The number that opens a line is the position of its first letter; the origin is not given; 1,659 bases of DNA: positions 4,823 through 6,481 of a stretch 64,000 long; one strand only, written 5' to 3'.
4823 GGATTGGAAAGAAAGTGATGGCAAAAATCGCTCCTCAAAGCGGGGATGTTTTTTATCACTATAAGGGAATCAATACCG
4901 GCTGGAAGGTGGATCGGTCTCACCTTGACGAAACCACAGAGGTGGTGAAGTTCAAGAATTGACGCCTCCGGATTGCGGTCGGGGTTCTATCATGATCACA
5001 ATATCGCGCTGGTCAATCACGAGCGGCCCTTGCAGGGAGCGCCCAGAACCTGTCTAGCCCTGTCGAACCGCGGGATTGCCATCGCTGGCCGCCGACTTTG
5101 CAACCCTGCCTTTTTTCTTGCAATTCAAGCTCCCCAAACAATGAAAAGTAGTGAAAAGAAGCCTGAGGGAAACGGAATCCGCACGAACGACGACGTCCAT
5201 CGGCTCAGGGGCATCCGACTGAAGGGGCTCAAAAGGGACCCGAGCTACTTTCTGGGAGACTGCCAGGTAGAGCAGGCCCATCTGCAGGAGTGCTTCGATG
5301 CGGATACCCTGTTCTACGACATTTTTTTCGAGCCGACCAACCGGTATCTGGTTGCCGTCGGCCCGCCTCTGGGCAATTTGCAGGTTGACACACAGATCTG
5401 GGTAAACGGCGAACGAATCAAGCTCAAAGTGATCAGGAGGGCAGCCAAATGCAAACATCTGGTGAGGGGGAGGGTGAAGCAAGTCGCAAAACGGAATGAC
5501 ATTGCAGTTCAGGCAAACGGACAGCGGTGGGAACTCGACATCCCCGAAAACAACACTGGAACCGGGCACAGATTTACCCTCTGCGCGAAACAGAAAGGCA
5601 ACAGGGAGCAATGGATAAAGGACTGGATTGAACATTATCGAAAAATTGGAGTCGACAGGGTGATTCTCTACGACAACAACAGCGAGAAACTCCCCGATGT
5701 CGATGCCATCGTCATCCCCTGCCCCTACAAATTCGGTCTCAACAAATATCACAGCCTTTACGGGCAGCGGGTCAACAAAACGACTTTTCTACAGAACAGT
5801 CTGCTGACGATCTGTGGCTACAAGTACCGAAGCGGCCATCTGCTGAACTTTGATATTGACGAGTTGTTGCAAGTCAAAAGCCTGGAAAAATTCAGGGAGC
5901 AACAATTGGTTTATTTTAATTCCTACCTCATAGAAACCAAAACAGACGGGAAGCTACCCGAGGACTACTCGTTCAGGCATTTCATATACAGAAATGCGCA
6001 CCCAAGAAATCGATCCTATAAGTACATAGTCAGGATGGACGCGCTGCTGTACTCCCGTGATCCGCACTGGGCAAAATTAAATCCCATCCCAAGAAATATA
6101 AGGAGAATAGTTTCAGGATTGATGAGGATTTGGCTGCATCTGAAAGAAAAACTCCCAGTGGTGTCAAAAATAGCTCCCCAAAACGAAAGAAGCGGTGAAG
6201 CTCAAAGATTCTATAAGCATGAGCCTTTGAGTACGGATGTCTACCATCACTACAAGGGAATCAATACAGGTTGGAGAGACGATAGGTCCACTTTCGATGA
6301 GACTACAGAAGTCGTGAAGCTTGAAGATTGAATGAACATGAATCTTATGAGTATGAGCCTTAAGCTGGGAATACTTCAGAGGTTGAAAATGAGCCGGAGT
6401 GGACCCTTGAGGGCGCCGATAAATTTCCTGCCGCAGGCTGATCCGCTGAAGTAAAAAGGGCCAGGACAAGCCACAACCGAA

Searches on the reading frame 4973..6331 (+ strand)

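Call 64: search_protein_families(library=pfam, proteins=[window:4973-6331:+], max_evalue=0.0001)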
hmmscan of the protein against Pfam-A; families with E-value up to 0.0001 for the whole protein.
window:4973-6331:+ (452 aa): 2 families
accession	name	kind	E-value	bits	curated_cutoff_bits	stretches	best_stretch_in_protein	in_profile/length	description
PF01697.33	Glyco_transf_92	-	4.9e-09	36.6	23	1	199-356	1-179/249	Glycosyltransferase family 92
PF13704.12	Glyco_tranf_2_4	-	1.9e-06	28.7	27.5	1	210-304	2-89/98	Glycosyl transferase family 2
